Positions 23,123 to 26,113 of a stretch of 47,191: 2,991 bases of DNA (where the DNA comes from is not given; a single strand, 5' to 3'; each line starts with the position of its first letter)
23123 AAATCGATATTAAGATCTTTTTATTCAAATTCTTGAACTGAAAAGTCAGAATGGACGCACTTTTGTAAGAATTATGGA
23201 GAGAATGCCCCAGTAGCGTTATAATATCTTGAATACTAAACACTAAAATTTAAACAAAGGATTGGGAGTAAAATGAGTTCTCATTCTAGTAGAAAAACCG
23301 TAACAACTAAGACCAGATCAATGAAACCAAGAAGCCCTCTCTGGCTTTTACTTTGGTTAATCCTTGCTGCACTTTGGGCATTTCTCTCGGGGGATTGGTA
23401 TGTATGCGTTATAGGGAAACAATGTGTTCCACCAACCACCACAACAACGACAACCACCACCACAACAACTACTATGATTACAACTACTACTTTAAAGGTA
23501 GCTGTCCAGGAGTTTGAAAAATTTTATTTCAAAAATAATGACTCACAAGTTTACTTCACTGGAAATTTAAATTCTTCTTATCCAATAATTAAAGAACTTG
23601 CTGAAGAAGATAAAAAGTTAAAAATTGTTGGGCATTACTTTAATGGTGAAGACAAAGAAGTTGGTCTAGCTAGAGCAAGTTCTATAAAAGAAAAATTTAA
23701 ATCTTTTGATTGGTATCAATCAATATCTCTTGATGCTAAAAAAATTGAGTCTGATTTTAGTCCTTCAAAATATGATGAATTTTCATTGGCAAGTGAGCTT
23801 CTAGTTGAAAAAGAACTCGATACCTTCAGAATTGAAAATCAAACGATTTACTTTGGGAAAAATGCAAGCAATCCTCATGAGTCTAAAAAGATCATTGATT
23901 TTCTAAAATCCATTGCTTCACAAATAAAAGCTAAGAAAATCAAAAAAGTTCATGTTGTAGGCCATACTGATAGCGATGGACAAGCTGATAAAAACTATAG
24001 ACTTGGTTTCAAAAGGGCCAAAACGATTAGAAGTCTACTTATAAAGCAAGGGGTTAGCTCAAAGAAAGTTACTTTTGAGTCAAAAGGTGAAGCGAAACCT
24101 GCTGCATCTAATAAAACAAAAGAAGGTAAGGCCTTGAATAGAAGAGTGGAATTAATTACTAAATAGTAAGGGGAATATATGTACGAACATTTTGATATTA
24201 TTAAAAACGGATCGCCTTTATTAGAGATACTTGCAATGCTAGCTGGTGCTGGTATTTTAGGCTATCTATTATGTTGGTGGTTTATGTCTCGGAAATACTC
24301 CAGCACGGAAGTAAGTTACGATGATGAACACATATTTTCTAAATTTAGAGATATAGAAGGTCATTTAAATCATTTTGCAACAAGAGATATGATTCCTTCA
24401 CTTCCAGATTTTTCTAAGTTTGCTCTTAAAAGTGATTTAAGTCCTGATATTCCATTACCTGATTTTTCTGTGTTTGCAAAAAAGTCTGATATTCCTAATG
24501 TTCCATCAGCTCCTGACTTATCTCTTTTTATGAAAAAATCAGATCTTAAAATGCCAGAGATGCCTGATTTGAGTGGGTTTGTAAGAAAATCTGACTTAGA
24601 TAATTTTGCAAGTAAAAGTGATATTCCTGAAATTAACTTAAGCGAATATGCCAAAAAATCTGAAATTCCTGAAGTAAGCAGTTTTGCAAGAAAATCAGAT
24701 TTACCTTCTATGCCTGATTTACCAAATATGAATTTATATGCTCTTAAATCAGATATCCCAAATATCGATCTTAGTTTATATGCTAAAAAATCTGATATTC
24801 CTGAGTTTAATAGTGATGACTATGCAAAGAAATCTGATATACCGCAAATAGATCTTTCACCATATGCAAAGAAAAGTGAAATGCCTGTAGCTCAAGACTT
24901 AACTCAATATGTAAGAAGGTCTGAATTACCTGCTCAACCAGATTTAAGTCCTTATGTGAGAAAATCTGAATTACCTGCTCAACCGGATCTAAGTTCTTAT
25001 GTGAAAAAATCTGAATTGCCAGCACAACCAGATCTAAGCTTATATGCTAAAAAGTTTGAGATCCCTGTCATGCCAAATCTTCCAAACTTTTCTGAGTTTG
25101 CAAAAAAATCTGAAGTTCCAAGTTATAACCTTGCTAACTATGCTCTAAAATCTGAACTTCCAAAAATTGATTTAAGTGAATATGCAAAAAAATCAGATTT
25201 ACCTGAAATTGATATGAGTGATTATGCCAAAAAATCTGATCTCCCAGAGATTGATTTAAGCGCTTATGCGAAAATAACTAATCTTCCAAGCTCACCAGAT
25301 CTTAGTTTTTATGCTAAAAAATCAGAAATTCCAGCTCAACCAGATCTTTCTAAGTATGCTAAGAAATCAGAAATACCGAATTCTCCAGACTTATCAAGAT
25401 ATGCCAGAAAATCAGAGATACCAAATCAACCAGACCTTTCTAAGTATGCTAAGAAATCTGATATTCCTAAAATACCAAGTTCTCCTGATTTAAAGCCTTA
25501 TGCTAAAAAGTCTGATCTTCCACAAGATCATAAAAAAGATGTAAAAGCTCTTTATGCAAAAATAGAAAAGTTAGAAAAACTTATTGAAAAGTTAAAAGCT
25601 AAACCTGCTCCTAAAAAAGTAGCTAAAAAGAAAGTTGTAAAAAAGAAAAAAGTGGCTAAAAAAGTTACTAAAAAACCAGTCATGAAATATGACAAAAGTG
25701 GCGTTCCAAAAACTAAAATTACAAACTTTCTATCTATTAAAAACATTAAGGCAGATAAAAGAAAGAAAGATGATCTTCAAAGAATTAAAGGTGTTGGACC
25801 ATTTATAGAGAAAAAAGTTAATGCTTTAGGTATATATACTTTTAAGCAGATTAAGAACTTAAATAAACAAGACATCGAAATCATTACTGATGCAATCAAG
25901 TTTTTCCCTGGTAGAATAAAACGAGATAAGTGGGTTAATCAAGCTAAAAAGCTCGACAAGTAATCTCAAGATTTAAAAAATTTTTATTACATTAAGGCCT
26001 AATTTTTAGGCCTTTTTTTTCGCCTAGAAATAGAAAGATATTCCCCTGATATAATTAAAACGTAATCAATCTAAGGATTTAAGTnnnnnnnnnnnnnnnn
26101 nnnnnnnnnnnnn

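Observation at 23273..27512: Three-gene module: IM-anchored OmpA-like peptidoglycan binder plus two paralogous membrane-tethered repeat proteins ending in an H3TH/HhH-like domain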

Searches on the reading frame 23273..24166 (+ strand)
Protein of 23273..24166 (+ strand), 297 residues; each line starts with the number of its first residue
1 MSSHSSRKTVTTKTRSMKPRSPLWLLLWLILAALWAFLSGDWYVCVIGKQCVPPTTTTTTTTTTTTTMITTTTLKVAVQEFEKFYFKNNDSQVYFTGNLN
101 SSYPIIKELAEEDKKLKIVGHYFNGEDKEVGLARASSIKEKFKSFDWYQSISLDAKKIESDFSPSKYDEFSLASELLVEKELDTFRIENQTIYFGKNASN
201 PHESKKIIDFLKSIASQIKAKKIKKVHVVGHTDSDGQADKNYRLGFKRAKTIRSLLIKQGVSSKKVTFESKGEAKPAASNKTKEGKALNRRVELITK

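Call 3: search_protein_families(library=pfam, proteins=[window:23273-24166:+], max_evalue=1)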
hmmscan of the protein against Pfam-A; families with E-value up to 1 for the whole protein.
window:23273-24166:+ (297 aa): 4 families
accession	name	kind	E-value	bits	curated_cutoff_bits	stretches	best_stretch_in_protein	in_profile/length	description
PF00691.25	OmpA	-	6.1e-19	68.6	27.2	1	205-290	11-98/98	OmpA family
PF18849.6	baeRF_family7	-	0.0054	17.3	27.2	1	148-224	14-90/144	Bacterial archaeo-eukaryotic release factor family 7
PF00484.24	Pro_CA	-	0.014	16.1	25.7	0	191-279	23-111/156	Carbonic anhydrase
PF06933.16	SSP160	-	0.018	13.8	25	1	54-107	683-736/758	Special lobe-specific silk protein SSP160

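Call 4: search_protein_families(library=ncbifam, proteins=[window:23273-24166:+], max_evalue=1)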
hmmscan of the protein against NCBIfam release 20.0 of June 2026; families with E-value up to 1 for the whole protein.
window:23273-24166:+ (297 aa): 41 families (the best 25 are shown)
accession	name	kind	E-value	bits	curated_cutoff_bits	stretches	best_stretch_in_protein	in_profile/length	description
NF053611.1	YiaD_Gzip_OmpA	equivalog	1.9e-26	93.1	175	1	189-294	101-204/206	YiaD family glycine zipper/OmpA-like lipoprotein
NF053612.1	anchor_PA1041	equivalog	9.1e-23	81.4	250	1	177-295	119-234/236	PA1041 family peptidoglycan-binding anchor lipoprotein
NF045787.1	OmpABordt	equivalog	1e-21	77.5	200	1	194-294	91-187/194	outer membrane protein OmpA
NF053585.1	OMP_LP_YfiB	equivalog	1.8e-20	73.4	128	1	190-295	56-159/163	outer membrane lipoprotein YfiB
TIGR03350.1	type_VI_ompA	equivalog_domain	2.1e-20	73.1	139.8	1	201-294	39-135/137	type VI secretion system protein TssL, long form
NF007804.1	PRK10510.1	equivalog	4.9e-18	65.3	307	1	211-294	131-214/219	OmpA family lipoprotein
TIGR02802.1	Pal_lipo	equivalog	6.3e-17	61.6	125.35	1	192-295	2-103/104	peptidoglycan-associated lipoprotein Pal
NF053613.1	OMP_toxin_LptF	equivalog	1.6e-15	57.5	400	1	212-294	161-243/256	lipotoxin F family OmpA-related lipoprotein LptF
NF033763.1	exchanger_TraB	exception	1.5e-14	52.9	700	1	211-294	411-495/522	outer membrane exchange protein TraB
NF005999.0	PRK08126.1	subfamily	6.4e-14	51.6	571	1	209-294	340-428/432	hypothetical protein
NF006541.1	PRK09038.1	equivalog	7.3e-14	52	283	1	190-295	141-247/253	flagellar motor protein MotD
TIGR03789.1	pdsO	hypoth_equivalog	2.9e-12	46.8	152.2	1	211-294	158-241/243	sortase-associated OmpA-like protein PdsO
NF006285.1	PRK08457.1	equivalog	6.9e-12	45.7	250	1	197-295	128-229/253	flagellar motor protein MotB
NF005444.0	PRK07033.1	equivalog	2.1e-11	43.5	520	1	208-295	330-420/438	DotU family type VI secretion system protein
NF047726.1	AutTranAdhPGAsTpgA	equivalog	3.3e-11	42.9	350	1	189-277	153-242/268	trimeric autotransporter adhesin/peptidogylcan-associated protein TpgA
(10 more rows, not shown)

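Call 75: search_protein_families(library=padloc, proteins=[window:23273-24166:+], max_evalue=0.01)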
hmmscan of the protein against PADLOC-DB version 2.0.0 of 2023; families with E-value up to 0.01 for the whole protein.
window:23273-24166:+ (297 aa): 6 families
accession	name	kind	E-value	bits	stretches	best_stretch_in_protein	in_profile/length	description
PDLC00651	ZorB3|ZorB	-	1e-09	36.2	1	236-295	142-201/215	MotB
PDLC00612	ZorB1|ZorB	-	1.9e-09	35.5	1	221-294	182-264/293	MotB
PDLC00609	ZorB1|ZorB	-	4e-07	27.8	1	211-294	120-212/232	MotB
PDLC00610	ZorB1|ZorB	-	0.00014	19.5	1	217-294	141-232/254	MotB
PDLC00611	ZorB1|ZorB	-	0.00071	17.3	1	209-294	119-211/240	MotB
PDLC00608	ZorB1|ZorB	-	0.0053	14.1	0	178-262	84-178/243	MotB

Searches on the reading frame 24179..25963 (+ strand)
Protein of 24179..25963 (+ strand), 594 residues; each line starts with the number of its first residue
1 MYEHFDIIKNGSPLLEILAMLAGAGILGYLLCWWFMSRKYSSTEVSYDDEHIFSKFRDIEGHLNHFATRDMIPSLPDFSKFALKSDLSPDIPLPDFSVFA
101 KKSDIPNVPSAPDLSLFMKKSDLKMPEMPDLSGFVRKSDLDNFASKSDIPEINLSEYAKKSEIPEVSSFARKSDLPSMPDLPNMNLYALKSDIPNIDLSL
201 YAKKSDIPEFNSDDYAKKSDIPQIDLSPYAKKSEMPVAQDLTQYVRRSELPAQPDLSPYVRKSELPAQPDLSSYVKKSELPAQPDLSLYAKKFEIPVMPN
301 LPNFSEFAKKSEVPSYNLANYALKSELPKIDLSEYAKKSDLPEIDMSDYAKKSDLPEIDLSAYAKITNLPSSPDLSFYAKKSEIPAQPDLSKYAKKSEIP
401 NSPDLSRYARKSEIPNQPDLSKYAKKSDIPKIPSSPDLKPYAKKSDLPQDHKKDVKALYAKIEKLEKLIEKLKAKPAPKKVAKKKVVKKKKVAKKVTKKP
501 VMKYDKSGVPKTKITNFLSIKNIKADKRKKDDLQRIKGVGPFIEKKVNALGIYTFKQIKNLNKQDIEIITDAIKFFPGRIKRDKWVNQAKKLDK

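Call 3: search_protein_families(library=pfam, proteins=[window:24179-25963:+], max_evalue=1)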
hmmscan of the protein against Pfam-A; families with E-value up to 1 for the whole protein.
window:24179-25963:+ (594 aa): 6 families
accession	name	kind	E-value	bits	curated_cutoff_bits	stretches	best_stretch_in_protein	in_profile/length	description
PF25264.1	DUF7864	-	0.0058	16.7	27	0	332-346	47-61/182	Domain of unknown function (DUF7864)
PF14520.12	HHH_5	-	0.018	15.9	27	1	531-569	2-40/57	Helix-hairpin-helix domain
PF23902.1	AAA_lid_PRS2_C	-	0.026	15.1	34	0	286-309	8-31/73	PRS2 AAA+ lid C-terminal domain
PF00416.27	Ribosomal_S13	-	0.034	15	31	1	521-591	5-75/128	Ribosomal protein S13/S18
PF11731.14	Cdd1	-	0.041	14.5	25.5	1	529-562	4-37/86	Pathogenicity locus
PF04024.17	PspC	-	0.55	10.5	25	1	17-37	36-56/58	PspC domain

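Call 4: search_protein_families(library=ncbifam, proteins=[window:24179-25963:+], max_evalue=1)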
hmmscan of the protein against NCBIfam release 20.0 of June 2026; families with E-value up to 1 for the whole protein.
window:24179-25963:+ (594 aa): 9 families
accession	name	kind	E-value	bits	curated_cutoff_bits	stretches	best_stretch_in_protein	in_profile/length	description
NF009040.0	PRK12373.1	equivalog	1.1e-20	74.8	514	1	420-593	216-384/400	NADH-quinone oxidoreductase subunit E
NF008915.0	PRK12278.1-1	equivalog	4.2e-15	56.3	281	1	500-593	151-214/216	50S ribosomal protein L21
NF008966.0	PRK12311.1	equivalog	1e-14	54.4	526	1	518-592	256-329/334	30S ribosomal protein S2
NF008916.0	PRK12278.1-4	equivalog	5.9e-13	49.2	193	1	480-594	109-223/223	50S ribosomal protein L21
NF045508.1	PhasinPhaH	equivalog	2.2e-10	41.1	250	1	464-592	104-231/234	phasin PhaH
NF002882.0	PRK03348.1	equivalog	0.021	13.6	389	1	533-569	182-218/461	DNA polymerase IV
NF038253.1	GBS_IgA_bnd_BAC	equivalog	0.1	10.3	1700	1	368-499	825-958/1127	IgA Fc-binding protein BAC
NF008168.0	PRK10917.2-2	equivalog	0.28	9.4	718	1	452-581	16-147/795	ATP-dependent DNA helicase RecG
TIGR04451.1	lanti_SCO0268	equivalog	0.39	10.8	40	0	189-209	7-27/53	SCO0268 family class II lanthipeptide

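Call 58: search_protein_families(library=phrogs, proteins=[window:24179-25963:+], max_evalue=0.00001)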
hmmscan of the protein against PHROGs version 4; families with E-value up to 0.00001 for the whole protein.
window:24179-25963:+ (594 aa): 4 families
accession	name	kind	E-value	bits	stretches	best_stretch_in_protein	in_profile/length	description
phrog_19741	-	unknown function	3.4e-29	103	3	60-211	459-611/663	-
phrog_30808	-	unknown function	3e-22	80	1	364-473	25-145/397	-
phrog_7927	-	unknown function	1.4e-15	58.5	0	198-235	27-61/78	-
phrog_6049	-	tail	3.7e-11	44.1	0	329-488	191-275/337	tail fiber protein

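Call 75: search_protein_families(library=padloc, proteins=[window:24179-25963:+], max_evalue=0.01)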
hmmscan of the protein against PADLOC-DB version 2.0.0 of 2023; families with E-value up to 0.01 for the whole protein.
window:24179-25963:+ (594 aa): 0 families

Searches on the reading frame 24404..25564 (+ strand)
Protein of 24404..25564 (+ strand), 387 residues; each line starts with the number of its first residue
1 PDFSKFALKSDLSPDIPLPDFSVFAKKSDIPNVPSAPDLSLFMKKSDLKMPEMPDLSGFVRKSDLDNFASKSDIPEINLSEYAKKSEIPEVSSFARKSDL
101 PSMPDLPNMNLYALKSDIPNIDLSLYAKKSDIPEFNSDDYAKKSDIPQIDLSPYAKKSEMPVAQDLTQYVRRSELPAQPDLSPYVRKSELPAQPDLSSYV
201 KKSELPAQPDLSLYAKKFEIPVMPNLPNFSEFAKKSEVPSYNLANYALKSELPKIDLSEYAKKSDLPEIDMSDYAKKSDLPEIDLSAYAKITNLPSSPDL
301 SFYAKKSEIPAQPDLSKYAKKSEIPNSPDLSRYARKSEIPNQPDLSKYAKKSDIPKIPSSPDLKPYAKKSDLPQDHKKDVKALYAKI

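Call 46: find_homologous_proteins(query=window:24404-25564:+, max_evalue=0.001)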
Query window:24404-25564:+ (387 aa): 1143 proteins with E <= 0.001 among 8000 candidates; the best 120 are listed.
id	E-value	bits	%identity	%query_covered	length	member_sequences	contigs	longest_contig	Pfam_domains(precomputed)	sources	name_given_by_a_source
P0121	1.4e-53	200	53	56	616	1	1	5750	PF26707.1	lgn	-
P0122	6.6e-49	185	39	67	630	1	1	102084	-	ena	-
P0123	9.0e-45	171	50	42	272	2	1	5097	-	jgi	-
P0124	1.8e-44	170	42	59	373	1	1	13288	-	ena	-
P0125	4.7e-39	153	42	46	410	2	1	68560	-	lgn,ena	-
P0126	9.6e-38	148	52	39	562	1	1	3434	-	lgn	-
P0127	2.1e-36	144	52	42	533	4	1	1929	-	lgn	-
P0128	1.5e-34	138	40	63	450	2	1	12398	PF11798.15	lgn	-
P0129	1.2e-33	135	31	93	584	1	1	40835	-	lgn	-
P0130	1.5e-33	135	29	85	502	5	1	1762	PF19822.5,PF24039.2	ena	-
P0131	2.8e-32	130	30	82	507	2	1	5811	PF25264.2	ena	-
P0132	4.3e-32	130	47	51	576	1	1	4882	-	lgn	-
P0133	5.6e-32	129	34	66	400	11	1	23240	-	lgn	-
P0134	7.9e-32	129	40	40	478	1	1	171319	-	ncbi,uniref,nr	ncbi:hypothetical protein [Limosilactobacillus agrestis]|uniref:hypothetical protein n=1 Tax=Limosil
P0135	8.7e-32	129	42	62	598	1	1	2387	-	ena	-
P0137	1.6e-31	128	34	78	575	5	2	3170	-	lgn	-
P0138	2.4e-31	127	38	80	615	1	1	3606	-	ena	-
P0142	3.1e-30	124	40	58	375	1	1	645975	-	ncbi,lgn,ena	-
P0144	4.1e-30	123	32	93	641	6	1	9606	-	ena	-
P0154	2.3e-27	114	45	46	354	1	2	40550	-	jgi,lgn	jgi:predicted flap endonuclease-1-like 5' DNA nuclease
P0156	2.3e-27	114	42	39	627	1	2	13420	PF01183.27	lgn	-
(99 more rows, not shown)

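Call 50: find_encoding_contigs(protein=P0142, flank=5000, max_places=2)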
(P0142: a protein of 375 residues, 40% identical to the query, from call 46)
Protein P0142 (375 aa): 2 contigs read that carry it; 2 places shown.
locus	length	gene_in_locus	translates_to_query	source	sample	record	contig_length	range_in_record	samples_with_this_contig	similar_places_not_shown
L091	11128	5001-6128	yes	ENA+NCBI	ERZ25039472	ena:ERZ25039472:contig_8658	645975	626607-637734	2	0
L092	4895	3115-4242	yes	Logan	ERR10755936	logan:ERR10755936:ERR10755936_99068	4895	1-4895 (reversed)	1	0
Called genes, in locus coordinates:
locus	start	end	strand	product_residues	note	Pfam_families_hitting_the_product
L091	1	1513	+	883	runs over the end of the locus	PF02861:Clp_N, PF23569:NBD_SMAX1, PF00004:AAA, PF17871:AAA_lid_9, PF00004:AAA, PF07724:AAA_2, PF07728:AAA_5, PF10431:ClpB_D2-small, +7 more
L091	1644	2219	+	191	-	PF00578:AhpC-TSA, PF08534:Redoxin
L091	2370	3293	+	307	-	-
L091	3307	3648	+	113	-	-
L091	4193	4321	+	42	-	-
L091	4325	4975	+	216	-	PF04972:BON, PF05359:DUF748 (faint), PF00691:OmpA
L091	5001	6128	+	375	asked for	-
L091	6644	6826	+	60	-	-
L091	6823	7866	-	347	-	PF05496:RuvB_N, PF06068:TIP49 (weak), PF01078:Mg_chelatase (faint), PF13191:AAA_16 (faint), PF00004:AAA, PF07728:AAA_5, PF17864:AAA_lid_4, PF05491:WHD_RuvB, +1 more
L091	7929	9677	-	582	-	-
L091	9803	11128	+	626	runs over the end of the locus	PF01204:Trehalase, PF22422:MGH1-like_GH, PF01204:Trehalase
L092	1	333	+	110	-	?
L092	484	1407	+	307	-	-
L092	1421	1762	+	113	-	-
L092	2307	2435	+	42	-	-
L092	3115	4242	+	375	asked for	-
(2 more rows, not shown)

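Call 51: find_encoding_contigs(protein=P0154, flank=5000, max_places=2)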
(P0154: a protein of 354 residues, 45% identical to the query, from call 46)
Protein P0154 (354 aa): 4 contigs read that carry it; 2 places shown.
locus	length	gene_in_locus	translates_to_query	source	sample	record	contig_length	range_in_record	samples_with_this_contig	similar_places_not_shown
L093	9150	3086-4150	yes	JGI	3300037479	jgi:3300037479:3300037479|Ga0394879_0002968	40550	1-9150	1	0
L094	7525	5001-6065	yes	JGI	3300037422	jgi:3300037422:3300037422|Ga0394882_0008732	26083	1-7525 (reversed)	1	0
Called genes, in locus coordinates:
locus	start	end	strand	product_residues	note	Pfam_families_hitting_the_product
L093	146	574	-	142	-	PF01741:MscL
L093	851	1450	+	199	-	PF04542:Sigma70_r2, PF08281:Sigma70_r4_2, PF04545:Sigma70_r4 (weak)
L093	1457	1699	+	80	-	-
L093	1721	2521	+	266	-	PF05552:MS_channel_1st_1 (weak)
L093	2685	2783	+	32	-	-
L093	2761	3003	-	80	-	-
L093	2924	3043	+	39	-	-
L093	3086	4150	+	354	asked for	-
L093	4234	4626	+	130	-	PF04304:DUF454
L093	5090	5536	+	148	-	-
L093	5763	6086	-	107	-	-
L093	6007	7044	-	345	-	PF00535:Glycos_transf_2, PF13641:Glyco_tranf_2_3 (weak)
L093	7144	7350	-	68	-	-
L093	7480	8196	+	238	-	PF01292:Ni_hydr_CYTB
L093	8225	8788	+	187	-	PF01048:PNP_UDP_1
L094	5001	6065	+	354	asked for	-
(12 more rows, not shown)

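Call 58: search_protein_families(library=phrogs, proteins=[P0129, P0138, P0144, P0126, P0156, P0134, P0137], max_evalue=0.00001)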
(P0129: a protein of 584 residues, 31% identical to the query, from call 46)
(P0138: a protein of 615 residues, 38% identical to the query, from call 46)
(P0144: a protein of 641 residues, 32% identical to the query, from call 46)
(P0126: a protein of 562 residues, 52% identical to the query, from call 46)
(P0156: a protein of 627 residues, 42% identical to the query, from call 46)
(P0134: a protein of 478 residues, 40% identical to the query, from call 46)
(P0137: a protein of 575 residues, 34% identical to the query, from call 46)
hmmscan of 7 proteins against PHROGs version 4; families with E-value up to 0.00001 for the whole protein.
P0129 (584 aa): 2 families
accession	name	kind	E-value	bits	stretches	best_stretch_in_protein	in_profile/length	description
phrog_30808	-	unknown function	3e-18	66.9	0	191-312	28-147/397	-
phrog_7927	-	unknown function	6.9e-10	40.2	0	131-169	18-54/78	-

P0138 (615 aa): 5 families
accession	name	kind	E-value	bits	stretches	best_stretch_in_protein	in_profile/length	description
phrog_30808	-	unknown function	1.6e-19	71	2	293-436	29-170/397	-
phrog_7927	-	unknown function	2.7e-17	63.9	0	323-361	17-59/78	-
phrog_19741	-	unknown function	1.5e-06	28.1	0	251-367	484-597/663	-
phrog_24103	-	unknown function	4e-06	28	0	273-365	33-135/197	-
phrog_13173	-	tail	5.4e-06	26.2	0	239-429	169-242/674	tail fiber protein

P0144 (641 aa): 4 families
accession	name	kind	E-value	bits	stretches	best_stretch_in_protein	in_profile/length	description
phrog_30808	-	unknown function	1.1e-20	74.9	2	400-525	28-141/397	-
phrog_7927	-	unknown function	4.8e-12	47.1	0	194-231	18-59/78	-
phrog_2915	-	tail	3.7e-07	30.4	1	272-374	102-209/599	tail fiber protein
phrog_24103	-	unknown function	5.1e-07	30.9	0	458-521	38-102/197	-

P0126 (562 aa): 3 families
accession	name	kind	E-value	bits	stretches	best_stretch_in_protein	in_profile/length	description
phrog_30808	-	unknown function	1.1e-12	48.6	1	290-396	28-136/397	-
phrog_7927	-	unknown function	2e-10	42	0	310-360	21-63/78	-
phrog_19741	-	unknown function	3e-09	37.1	1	307-435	462-595/663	-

P0156 (627 aa): 6 families
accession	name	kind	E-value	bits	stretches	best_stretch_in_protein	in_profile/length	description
phrog_291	-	lysis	5.1e-22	79.3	1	4-247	113-376/509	endolysin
phrog_7927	-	unknown function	8.1e-12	46.4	0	294-334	27-65/78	-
phrog_30808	-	unknown function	1.6e-09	38.2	0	314-529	29-217/397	-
phrog_6219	-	lysis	2.5e-09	38.1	1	6-164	4-170/326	endolysin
phrog_35916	-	unknown function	3e-09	37.4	1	1-152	1-165/488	-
phrog_3084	-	lysis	4.6e-09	36.8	1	4-157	159-311/468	endolysin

P0134 (478 aa): 6 families
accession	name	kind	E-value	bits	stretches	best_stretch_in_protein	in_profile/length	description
phrog_4440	-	tail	9.9e-19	68.8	1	12-143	16-152/410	tail fiber protein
phrog_7927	-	unknown function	1.6e-14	55.1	1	174-223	16-60/78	-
phrog_30808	-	unknown function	7.1e-13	49.2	1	163-257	32-128/397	-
phrog_20633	-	tail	5.4e-10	40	1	72-168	83-187/379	tail protein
phrog_38552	-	unknown function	9.3e-10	39.5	1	56-139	69-153/430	-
phrog_19741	-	unknown function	4.9e-09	36.4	1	164-257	475-575/663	-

P0137 (575 aa): 4 families
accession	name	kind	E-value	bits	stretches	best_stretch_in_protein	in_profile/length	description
phrog_19741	-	unknown function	7.4e-33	115.1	3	4-158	3-156/663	-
phrog_30808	-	unknown function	2.8e-14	53.8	1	162-269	30-145/397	-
phrog_7927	-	unknown function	6.3e-11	43.5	0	213-262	18-63/78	-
phrog_5004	-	unknown function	6.6e-07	30.2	0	351-418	57-118/213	-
